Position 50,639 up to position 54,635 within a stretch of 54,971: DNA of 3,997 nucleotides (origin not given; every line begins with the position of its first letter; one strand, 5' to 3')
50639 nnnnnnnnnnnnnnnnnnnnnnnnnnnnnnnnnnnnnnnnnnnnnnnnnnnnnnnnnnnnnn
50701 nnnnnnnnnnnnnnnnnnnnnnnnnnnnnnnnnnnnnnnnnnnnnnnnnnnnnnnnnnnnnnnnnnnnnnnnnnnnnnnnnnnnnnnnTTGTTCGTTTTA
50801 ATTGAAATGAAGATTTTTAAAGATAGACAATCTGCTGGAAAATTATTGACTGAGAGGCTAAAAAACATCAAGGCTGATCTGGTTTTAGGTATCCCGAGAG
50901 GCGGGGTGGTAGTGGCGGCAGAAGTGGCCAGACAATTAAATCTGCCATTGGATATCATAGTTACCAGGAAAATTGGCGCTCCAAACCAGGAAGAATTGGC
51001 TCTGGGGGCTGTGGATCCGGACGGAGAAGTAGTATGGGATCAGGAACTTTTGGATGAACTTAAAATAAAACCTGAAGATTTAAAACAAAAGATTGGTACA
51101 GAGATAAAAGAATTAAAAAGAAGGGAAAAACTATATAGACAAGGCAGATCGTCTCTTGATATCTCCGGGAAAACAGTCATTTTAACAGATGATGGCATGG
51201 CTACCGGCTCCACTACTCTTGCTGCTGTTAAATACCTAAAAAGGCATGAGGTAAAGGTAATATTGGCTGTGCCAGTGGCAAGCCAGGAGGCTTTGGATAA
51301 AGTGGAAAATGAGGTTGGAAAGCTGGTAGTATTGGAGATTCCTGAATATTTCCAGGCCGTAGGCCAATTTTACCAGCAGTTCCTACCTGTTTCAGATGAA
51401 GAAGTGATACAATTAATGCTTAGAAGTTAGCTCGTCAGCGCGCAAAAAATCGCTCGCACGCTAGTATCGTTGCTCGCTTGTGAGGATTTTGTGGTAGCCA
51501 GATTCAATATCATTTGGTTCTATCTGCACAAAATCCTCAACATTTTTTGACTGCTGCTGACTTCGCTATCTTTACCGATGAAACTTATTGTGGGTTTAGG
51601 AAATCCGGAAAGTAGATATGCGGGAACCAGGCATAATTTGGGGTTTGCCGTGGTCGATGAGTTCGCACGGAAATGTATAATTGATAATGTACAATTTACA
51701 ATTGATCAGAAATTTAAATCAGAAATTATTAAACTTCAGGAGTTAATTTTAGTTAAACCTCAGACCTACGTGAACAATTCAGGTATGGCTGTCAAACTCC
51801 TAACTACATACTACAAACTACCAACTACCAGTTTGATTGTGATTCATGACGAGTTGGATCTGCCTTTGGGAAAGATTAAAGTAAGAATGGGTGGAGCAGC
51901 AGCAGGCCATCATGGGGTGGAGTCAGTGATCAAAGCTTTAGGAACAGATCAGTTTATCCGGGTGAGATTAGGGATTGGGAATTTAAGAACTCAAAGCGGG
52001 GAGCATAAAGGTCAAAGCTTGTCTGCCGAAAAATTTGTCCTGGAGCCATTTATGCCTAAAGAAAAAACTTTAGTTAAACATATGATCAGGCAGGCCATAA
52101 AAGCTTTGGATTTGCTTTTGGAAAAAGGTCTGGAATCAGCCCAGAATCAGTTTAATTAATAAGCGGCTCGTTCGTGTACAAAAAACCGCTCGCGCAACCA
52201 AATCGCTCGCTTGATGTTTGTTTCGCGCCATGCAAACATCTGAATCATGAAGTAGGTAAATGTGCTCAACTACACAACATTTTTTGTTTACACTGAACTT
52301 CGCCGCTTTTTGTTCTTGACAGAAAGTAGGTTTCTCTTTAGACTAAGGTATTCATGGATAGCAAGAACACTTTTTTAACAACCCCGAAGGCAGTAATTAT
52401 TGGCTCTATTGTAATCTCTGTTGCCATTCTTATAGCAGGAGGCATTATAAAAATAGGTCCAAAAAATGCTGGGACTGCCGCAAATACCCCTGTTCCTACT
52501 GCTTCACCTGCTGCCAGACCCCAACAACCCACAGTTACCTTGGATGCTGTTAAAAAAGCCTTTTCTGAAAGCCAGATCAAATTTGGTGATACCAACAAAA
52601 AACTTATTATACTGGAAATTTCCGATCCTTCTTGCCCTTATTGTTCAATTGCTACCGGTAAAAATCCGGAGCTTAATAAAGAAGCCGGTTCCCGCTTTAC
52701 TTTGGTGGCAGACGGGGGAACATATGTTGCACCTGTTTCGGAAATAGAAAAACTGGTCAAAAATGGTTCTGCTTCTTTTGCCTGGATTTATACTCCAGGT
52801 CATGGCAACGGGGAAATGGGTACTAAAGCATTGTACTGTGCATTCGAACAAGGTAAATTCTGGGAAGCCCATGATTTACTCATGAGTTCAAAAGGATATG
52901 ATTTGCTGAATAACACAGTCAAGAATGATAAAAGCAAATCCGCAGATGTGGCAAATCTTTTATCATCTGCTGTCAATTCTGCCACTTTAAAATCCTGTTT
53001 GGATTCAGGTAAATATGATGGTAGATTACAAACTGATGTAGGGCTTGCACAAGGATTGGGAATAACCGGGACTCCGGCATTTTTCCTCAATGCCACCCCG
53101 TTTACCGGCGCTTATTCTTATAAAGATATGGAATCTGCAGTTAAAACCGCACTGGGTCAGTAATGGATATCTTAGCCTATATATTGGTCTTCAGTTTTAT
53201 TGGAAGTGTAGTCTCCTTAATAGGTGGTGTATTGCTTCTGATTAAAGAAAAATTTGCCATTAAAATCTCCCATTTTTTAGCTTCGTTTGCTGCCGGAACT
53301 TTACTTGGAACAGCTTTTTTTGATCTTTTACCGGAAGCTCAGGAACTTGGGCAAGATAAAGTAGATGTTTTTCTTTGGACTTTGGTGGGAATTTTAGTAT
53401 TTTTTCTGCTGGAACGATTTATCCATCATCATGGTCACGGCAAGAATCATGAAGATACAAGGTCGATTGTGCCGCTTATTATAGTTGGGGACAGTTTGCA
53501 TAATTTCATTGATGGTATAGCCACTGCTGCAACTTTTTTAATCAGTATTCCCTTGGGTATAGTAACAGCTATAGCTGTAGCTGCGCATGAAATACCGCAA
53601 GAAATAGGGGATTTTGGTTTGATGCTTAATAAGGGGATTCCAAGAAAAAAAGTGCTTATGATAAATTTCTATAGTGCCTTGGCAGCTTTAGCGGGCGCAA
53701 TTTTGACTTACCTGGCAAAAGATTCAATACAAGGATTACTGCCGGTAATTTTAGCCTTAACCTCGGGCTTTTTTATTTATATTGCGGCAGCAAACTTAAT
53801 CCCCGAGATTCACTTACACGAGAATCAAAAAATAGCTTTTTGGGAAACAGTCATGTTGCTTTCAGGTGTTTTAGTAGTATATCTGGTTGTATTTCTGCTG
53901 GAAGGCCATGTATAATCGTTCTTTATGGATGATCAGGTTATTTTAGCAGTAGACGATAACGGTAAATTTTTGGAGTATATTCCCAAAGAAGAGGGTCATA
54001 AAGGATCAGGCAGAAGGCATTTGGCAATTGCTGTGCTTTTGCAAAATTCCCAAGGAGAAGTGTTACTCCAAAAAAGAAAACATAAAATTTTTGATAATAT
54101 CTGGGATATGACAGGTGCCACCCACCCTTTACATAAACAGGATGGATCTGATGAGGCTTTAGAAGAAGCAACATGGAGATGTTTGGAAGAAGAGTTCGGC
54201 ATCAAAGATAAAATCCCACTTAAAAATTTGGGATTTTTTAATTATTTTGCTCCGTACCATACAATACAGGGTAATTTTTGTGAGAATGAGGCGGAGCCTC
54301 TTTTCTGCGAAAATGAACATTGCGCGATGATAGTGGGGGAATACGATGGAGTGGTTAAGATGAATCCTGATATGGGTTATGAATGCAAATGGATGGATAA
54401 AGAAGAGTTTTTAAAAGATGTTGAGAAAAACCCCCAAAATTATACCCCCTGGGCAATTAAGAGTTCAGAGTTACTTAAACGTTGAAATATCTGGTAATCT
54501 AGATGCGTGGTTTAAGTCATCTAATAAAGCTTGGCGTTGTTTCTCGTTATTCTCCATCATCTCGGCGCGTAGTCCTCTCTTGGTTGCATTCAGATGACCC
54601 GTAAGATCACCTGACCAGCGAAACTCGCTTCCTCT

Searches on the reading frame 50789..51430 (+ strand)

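Call 54: search_protein_families(library=pfam, proteins=[window:50789-51430:+], max_evalue=0.00001)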
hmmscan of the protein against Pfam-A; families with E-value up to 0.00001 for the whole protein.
window:50789-51430:+ (213 aa): 2 families
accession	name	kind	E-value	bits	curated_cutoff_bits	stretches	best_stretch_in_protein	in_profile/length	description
PF00156.33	Pribosyltran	-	7.6e-20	71.3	26.3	1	18-175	17-136/158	Phosphoribosyl transferase domain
PF14681.12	UPRTase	-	1.7e-06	28.1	27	1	124-180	117-176/206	Uracil phosphoribosyltransferase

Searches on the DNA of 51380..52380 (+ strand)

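Call 10: search_rna_families(source=window, start=51380, end=52380, threshold=evalue, max_evalue=10)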
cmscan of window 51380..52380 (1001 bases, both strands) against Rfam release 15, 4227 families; matches with E-value up to 10: 2.
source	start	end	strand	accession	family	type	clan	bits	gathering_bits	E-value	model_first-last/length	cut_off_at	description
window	51389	51405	+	RF01337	CRISPR-DR24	Gene; CRISPR;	-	16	35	5.6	1-30/30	no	CRISPR RNA direct repeat element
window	51476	51608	-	RF01432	snoR143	Gene; snRNA; snoRNA; HACA-box;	-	15.3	50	6.6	1-169/169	no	small nucleolar RNA snoR143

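Call 75: search_dna_similar(query=window:51424-51579:+, collection=phages, mode=distant, max_evalue=0.001, max_rows=5)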
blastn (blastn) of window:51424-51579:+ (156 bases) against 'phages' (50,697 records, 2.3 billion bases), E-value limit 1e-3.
No match.

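Call 76: search_dna_similar(query=window:51424-51579:+, collection=plasmids, mode=distant, max_evalue=0.001, max_rows=5)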
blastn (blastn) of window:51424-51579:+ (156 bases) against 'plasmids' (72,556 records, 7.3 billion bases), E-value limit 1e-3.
No match.

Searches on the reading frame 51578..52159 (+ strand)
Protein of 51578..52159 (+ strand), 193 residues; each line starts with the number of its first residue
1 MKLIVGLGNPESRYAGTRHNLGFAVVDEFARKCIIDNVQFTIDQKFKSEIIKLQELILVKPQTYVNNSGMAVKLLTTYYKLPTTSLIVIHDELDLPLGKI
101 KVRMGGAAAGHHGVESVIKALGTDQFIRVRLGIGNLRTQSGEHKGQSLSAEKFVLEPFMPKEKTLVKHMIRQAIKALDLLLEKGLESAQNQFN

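Call 38: find_related_loci(query=window:51578-52156:+, collection=genome_contigs, flank=2500)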
Query window:51578-52156:+ (193 aa) in genome_contigs; peptide patterns used: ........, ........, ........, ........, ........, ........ (x = any residue, [..] = any of these).
282 stretches matched a pattern; 45 encode a relative of the query (tblastn E <= 1e-3); 45 distinct loci.
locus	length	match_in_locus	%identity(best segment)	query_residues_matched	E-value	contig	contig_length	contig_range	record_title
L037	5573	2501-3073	80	1-193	5e-103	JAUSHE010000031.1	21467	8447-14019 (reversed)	MAG: Candidatus Daviesbacteria bacterium isolate E14_metabat.bin.170_sub E14_k141_318891, whole genome shotgun sequence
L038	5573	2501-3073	80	1-193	3e-102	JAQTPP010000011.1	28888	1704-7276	MAG: Candidatus Daviesbacteria bacterium isolate STB_119 NODE_3449_length_28888_cov_5.740969_Sandtown_B, whole genome sh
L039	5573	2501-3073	70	1-193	2e-89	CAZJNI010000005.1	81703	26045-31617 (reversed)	MAG TPA_asm: uncultured Gammaproteobacteria bacterium isolate binchicken_co38_1358 genome assembly, contig: NODE_748_len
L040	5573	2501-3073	69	1-193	2e-88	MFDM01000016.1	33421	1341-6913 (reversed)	MAG: Candidatus Daviesbacteria bacterium RIFCSPLOWO2_01_FULL_39_12 rifcsplowo2_01_scaffold_2351, whole genome shotgun se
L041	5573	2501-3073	70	3-193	8e-88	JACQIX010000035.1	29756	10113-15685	MAG: Candidatus Daviesbacteria bacterium isolate NC_groundwater_1136_Ag_S-0.1um_38_183 S_p1_S3_coassembly_k141_1895584,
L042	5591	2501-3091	67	1-193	5e-87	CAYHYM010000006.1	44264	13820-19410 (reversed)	MAG TPA_asm: uncultured Gammaproteobacteria bacterium isolate ERP119705_co17_338 genome assembly, contig: NODE_774_lengt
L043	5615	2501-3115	65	1-193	2e-86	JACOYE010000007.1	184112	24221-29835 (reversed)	MAG: Candidatus Microgenomates bacterium isolate NC_groundwater_171_Ag_S-0.1um_39_14 S4_GD2017_2_S1_scaffold_24, whole g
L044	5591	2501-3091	68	1-193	2e-86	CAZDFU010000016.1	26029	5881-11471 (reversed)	MAG TPA_asm: uncultured Gammaproteobacteria bacterium isolate binchicken_co251_985 genome assembly, contig: NODE_2560_le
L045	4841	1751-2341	67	1-193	2e-83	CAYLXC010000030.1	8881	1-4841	MAG TPA_asm: uncultured Gammaproteobacteria bacterium isolate SRP178908_co2_35 genome assembly, contig: NODE_5082_length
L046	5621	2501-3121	62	1-193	9e-83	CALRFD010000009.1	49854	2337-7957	MAG: Patescibacteria group bacterium isolate Ike-100m-12 genome assembly, contig: Ike-100-c219, whole genome shotgun seq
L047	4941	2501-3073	66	1-193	1e-82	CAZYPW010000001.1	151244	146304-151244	MAG TPA_asm: uncultured Gammaproteobacteria bacterium isolate binchicken_co38_269 genome assembly, contig: NODE_276_leng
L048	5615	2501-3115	66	1-193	3e-78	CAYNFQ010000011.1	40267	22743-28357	MAG TPA_asm: uncultured Gammaproteobacteria bacterium isolate binchicken_co110_279 genome assembly, contig: NODE_2284_le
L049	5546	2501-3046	64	1-193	9e-78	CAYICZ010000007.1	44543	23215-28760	MAG TPA_asm: uncultured Gammaproteobacteria bacterium isolate ERP119705_co18_1 genome assembly, contig: NODE_800_length_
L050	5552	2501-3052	64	1-184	3e-75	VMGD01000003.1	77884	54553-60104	MAG: Microgenomates group bacterium Gr01-1014_7 G01um10147_scaffold_96, whole genome shotgun sequence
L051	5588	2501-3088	61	1-193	3e-74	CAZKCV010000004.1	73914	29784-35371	MAG TPA_asm: uncultured Gammaproteobacteria bacterium isolate binchicken_co251_142 genome assembly, contig: NODE_514_len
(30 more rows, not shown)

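Call 54: search_protein_families(library=pfam, proteins=[window:51578-52159:+], max_evalue=0.00001)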
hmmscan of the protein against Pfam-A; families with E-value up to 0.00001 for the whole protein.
window:51578-52159:+ (193 aa): 1 family
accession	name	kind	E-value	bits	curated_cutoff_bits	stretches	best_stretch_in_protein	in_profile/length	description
PF01195.25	Pept_tRNA_hydro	-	2e-58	197.7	27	1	3-193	1-183/183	Peptidyl-tRNA hydrolase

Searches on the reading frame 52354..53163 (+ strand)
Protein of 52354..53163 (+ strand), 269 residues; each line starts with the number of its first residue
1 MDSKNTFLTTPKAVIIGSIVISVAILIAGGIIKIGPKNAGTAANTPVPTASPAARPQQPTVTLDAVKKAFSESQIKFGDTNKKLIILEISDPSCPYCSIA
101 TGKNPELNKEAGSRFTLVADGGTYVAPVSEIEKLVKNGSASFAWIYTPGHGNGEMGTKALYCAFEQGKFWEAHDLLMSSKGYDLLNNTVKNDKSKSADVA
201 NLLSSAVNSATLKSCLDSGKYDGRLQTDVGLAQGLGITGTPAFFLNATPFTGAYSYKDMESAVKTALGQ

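Call 54: search_protein_families(library=pfam, proteins=[window:52354-53163:+], max_evalue=0.00001)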
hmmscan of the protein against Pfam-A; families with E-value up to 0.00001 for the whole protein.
window:52354-53163:+ (269 aa): 2 families
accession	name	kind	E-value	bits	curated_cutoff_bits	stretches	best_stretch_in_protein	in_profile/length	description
PF13462.12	Thioredoxin_4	-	2.4e-12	47.8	23.2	1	132-264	40-164/165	Thioredoxin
PF01323.26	DSBA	-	8.5e-07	29.4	25.6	0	203-263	130-190/191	DSBA-like thioredoxin domain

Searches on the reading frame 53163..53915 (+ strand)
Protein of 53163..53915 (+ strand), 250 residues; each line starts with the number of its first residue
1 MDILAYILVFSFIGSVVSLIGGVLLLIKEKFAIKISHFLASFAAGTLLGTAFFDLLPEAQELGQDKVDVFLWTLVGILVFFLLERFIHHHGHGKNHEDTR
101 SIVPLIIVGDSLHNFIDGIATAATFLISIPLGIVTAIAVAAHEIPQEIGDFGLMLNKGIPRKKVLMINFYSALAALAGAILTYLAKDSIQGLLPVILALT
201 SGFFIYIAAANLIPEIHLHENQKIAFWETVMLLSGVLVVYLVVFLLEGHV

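Call 54: search_protein_families(library=pfam, proteins=[window:53163-53915:+], max_evalue=0.00001)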
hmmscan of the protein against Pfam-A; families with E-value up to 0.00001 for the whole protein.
window:53163-53915:+ (250 aa): 1 family
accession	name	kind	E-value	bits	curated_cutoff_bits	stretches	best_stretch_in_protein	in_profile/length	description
PF02535.28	Zip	-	6.9e-41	141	35.1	2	104-241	179-321/323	ZIP Zinc transporter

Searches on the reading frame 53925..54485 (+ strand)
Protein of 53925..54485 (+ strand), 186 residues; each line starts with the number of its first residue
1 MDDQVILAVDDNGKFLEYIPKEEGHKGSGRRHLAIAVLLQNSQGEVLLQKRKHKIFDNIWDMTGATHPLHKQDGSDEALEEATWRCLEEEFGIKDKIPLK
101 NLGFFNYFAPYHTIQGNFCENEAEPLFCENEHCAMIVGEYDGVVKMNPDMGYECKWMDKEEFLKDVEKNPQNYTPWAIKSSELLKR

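Call 54: search_protein_families(library=pfam, proteins=[window:53925-54485:+], max_evalue=0.00001)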
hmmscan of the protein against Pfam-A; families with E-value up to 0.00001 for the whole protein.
window:53925-54485:+ (186 aa): 1 family
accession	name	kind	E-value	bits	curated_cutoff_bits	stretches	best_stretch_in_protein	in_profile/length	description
PF00293.34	NUDIX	-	1.5e-10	41.6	21.1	1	31-176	2-133/134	NUDIX domain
